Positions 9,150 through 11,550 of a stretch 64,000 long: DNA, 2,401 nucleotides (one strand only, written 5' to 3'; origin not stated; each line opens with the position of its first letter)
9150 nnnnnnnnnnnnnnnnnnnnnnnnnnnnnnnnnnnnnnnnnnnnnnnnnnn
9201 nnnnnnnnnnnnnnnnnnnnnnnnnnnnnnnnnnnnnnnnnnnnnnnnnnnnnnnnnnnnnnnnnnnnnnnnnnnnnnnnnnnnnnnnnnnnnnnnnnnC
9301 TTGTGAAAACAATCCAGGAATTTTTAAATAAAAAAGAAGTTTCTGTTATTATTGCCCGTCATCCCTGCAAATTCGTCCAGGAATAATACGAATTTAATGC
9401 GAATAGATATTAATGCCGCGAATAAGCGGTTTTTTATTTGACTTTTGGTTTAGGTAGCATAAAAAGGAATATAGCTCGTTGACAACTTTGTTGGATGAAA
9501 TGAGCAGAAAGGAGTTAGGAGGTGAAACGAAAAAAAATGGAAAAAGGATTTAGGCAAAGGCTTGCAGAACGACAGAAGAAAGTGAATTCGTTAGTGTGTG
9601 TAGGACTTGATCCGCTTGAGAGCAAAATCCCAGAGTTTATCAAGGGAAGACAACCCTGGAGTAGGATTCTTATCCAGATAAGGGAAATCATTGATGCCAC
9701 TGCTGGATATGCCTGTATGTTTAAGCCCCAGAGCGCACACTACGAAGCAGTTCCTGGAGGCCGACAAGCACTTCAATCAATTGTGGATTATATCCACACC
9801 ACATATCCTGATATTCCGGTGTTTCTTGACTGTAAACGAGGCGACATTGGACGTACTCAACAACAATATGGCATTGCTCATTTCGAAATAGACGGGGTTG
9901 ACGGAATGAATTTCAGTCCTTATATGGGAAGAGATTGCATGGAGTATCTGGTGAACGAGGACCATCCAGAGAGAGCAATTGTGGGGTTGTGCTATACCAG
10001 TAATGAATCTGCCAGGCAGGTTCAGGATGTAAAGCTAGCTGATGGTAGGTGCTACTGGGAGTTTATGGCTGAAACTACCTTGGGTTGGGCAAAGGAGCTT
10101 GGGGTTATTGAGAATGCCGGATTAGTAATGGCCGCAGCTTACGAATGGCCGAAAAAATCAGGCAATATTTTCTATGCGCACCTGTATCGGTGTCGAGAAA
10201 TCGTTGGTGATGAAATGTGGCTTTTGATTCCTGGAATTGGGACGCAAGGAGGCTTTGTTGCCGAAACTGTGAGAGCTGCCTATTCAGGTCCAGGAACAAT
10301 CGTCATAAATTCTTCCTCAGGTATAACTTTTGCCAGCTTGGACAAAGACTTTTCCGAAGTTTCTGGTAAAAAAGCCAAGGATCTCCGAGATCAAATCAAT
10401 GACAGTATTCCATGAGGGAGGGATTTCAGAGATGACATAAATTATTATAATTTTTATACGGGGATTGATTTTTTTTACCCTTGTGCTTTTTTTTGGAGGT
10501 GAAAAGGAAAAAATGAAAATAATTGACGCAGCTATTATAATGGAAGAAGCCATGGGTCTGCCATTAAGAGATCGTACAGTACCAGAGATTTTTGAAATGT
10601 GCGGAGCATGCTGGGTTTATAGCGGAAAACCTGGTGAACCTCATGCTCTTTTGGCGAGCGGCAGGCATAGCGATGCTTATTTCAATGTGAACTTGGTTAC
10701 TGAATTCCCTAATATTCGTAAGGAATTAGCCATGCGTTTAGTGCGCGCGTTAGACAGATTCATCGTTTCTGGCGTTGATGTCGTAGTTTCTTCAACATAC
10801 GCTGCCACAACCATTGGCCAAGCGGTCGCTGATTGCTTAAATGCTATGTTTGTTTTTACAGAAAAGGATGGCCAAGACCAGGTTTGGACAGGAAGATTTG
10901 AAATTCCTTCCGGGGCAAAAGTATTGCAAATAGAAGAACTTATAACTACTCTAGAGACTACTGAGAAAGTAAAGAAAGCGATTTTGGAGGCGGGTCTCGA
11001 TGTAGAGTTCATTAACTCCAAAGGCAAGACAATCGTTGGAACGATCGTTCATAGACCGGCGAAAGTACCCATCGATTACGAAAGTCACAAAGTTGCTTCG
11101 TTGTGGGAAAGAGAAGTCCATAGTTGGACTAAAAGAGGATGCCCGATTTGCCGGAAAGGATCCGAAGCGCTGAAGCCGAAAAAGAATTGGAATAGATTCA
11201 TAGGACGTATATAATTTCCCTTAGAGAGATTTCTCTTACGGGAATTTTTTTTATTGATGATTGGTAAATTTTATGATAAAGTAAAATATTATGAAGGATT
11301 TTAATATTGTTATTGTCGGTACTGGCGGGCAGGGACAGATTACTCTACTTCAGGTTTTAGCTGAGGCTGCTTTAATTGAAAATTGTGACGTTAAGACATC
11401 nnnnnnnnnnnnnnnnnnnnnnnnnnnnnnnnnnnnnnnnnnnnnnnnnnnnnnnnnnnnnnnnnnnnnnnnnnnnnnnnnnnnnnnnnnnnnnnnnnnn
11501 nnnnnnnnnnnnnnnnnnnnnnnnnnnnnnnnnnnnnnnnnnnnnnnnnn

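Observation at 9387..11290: pyrF + divergent OPRT-like gene pair splits the iorA-iorB operon and looks horizontally acquired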

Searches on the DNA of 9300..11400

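Call 54: search_rna_families(source=window, start=9300, end=11400, threshold=evalue, max_evalue=1)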
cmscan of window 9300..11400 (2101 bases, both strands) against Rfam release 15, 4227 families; matches with E-value up to 1: 0.
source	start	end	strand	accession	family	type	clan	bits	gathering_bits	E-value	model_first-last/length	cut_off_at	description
